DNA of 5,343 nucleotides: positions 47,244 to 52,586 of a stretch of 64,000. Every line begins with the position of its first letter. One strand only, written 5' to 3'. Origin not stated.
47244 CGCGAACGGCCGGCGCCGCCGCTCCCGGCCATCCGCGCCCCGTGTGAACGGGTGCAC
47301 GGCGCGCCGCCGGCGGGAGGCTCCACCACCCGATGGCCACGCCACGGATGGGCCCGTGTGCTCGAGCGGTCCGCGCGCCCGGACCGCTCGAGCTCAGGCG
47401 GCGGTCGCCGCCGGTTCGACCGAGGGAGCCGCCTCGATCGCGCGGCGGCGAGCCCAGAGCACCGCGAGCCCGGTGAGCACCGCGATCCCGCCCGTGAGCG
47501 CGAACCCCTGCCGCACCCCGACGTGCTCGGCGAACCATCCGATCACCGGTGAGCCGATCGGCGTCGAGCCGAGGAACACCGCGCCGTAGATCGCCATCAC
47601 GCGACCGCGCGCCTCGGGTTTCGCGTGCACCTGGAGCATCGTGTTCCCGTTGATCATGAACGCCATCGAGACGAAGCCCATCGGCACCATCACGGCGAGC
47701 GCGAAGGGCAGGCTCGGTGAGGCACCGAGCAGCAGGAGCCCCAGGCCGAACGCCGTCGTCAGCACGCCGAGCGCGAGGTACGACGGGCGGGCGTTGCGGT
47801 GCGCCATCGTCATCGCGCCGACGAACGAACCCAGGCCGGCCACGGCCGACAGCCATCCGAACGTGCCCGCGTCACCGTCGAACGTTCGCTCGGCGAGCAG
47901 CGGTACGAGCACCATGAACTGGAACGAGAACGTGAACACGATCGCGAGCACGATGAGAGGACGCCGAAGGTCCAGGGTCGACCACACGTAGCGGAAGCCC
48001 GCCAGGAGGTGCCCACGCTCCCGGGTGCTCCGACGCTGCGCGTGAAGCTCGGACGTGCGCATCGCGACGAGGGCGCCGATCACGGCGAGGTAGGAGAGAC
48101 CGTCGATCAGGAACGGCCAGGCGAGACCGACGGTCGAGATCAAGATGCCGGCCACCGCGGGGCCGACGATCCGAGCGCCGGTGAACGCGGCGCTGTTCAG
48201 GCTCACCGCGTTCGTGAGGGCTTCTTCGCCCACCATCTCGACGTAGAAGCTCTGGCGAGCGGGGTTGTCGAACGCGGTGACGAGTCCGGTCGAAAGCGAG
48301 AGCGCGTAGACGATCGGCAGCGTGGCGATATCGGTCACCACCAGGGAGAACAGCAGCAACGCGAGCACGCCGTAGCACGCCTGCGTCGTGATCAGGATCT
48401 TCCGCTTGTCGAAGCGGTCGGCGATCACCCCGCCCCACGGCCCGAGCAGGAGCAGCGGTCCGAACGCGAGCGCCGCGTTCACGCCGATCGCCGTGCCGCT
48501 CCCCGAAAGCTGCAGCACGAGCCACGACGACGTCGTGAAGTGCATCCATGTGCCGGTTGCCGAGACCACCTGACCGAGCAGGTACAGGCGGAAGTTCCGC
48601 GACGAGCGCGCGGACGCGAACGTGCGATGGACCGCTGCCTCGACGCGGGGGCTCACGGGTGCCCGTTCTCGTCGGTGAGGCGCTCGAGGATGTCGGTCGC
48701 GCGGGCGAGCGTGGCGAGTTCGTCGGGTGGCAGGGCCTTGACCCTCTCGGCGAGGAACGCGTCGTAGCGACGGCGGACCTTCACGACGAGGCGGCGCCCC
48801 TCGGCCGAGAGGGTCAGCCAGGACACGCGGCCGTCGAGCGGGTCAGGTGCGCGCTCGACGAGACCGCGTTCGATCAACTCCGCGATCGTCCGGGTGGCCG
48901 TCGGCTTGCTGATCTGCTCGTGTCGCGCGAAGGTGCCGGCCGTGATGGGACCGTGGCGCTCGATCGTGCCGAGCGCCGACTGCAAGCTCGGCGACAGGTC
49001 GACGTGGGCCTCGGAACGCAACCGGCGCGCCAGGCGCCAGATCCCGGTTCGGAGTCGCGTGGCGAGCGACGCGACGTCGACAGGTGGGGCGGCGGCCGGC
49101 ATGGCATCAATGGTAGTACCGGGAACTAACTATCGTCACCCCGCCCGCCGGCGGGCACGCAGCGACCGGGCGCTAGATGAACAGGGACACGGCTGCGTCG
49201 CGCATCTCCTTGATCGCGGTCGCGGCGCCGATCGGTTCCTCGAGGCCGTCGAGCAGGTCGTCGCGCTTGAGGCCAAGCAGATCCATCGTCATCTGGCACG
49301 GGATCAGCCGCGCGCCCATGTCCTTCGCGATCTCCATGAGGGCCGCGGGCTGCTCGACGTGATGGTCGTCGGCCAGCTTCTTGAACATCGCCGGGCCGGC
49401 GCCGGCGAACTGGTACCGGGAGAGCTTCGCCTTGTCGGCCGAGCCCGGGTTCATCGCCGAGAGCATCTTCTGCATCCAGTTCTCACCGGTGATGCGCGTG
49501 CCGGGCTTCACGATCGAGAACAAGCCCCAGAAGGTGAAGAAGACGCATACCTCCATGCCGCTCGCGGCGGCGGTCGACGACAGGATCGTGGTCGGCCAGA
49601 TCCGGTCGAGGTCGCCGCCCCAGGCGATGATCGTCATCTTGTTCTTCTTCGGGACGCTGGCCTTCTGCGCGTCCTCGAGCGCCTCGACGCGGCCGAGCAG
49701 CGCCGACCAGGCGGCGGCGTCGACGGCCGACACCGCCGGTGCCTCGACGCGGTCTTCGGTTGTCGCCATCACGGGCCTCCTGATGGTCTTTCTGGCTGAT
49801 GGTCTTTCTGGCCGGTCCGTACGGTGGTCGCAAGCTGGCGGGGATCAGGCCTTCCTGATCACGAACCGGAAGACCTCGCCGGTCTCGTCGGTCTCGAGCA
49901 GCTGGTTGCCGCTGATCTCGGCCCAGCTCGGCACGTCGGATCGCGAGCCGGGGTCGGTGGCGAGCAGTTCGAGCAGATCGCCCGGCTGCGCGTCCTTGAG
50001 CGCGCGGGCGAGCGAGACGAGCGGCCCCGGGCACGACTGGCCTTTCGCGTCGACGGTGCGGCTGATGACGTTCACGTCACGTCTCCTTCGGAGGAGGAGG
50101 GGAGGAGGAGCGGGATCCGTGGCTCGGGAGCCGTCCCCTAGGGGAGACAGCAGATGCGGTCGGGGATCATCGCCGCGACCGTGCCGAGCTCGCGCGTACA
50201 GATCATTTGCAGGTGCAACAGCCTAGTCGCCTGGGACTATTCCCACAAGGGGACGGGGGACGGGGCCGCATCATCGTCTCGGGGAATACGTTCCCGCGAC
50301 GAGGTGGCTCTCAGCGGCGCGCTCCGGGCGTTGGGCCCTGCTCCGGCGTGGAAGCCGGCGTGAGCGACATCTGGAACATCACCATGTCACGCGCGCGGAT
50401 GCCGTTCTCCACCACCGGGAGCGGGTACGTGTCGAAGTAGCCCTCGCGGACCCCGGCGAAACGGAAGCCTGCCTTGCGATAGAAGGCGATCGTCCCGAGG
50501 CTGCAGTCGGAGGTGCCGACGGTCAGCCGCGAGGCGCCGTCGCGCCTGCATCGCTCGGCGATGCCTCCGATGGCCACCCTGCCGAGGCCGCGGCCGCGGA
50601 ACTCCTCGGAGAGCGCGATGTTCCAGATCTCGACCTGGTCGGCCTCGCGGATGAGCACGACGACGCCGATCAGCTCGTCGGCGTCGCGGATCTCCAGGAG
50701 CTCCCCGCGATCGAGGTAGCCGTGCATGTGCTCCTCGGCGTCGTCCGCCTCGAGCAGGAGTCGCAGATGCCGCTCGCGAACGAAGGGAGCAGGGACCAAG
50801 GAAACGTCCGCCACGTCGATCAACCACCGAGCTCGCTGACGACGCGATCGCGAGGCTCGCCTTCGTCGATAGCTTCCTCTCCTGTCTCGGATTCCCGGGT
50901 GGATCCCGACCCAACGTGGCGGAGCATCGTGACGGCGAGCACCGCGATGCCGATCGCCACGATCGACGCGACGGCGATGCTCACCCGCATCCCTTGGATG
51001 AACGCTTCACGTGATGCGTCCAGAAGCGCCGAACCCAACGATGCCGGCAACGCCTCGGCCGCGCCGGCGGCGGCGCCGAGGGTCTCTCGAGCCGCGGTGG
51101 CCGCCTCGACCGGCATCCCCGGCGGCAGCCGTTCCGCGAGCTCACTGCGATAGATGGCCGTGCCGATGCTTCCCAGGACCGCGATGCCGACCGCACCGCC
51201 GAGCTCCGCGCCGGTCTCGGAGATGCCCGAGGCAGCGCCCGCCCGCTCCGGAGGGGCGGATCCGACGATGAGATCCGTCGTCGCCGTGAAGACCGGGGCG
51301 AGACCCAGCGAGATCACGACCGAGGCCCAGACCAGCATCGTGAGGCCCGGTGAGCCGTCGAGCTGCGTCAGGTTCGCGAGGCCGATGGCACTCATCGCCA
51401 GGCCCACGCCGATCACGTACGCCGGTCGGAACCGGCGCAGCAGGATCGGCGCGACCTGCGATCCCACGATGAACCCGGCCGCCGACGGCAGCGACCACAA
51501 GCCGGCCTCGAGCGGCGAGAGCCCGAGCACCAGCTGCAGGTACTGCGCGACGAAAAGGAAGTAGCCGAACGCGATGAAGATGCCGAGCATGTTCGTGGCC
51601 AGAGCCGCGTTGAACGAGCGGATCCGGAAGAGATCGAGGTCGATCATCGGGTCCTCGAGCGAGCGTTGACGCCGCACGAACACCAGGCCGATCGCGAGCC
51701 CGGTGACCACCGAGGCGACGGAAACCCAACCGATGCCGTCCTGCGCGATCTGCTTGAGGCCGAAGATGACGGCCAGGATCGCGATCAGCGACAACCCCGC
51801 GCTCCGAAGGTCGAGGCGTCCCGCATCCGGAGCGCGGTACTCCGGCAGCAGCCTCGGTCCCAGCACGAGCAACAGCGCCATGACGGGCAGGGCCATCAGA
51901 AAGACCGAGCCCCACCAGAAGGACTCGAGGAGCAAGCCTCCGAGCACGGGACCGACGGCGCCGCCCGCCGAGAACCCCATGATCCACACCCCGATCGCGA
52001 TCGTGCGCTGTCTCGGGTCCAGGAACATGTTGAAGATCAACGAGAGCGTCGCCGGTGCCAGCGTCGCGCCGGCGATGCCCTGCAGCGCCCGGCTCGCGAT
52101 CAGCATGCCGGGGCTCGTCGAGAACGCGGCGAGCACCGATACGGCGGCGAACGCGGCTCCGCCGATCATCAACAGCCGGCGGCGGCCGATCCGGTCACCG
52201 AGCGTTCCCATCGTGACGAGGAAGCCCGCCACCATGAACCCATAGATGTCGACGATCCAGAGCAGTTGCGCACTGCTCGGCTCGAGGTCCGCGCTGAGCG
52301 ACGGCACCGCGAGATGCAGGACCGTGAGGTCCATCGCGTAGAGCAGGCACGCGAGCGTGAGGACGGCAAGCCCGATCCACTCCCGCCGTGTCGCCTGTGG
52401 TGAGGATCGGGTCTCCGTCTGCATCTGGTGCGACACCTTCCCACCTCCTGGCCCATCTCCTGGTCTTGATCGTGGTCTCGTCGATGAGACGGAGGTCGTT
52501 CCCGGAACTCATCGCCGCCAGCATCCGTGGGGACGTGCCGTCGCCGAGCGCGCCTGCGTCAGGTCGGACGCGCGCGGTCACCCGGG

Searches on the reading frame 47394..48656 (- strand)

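Call 61: search_protein_families(library=pfam, proteins=[window:47394-48656:-], max_evalue=0.0001)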
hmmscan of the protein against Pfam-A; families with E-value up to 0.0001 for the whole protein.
window:47394-48656:- (420 aa): 2 families
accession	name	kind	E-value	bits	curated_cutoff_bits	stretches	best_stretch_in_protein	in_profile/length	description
PF05977.19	MFS_3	-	3e-53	181.5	27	1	19-409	9-400/524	Transmembrane secretion effector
PF07690.21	MFS_1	-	6.3e-38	131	33.4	2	26-282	2-253/347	Major Facilitator Superfamily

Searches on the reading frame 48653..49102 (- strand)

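Call 61: search_protein_families(library=pfam, proteins=[window:48653-49102:-], max_evalue=0.0001)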
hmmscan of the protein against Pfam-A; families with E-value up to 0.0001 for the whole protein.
window:48653-49102:- (149 aa): 4 families
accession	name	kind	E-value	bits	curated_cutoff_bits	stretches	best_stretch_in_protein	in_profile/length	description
PF01047.28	MarR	-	5.4e-13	49.1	24.6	1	42-93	7-58/59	MarR family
PF12802.13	MarR_2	-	1.4e-12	48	27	1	43-92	10-60/61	MarR family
PF09339.16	HTH_IclR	-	5.6e-05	23.3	22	0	51-85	17-51/52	IclR helix-turn-helix domain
PF12840.13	HTH_20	-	8.8e-05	22.8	27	0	48-84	14-50/51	Helix-turn-helix domain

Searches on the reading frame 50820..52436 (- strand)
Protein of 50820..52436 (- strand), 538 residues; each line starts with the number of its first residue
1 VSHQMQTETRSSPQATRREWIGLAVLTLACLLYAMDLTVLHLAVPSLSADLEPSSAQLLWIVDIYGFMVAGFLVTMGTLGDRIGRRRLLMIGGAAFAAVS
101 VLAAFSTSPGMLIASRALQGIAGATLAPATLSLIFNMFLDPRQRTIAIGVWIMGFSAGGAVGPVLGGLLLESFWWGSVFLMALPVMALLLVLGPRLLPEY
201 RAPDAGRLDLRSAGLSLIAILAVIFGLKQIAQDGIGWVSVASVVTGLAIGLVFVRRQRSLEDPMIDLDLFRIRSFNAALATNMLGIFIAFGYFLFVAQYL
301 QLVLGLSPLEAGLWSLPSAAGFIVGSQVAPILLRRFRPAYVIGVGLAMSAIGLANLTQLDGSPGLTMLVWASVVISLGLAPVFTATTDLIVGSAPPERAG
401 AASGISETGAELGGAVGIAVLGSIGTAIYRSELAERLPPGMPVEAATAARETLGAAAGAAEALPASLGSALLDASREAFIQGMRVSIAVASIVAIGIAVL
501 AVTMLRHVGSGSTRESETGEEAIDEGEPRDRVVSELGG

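Call 61: search_protein_families(library=pfam, proteins=[window:50820-52436:-], max_evalue=0.0001)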
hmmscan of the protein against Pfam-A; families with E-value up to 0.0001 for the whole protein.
window:50820-52436:- (538 aa): 2 families
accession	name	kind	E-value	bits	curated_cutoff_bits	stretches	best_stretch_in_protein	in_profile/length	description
PF07690.21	MFS_1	-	5.1e-47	160.9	33.4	1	27-417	2-346/347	Major Facilitator Superfamily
PF00083.30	Sugar_tr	-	1.3e-06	28.1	22.3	1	47-198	37-192/452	Sugar (and other) transporter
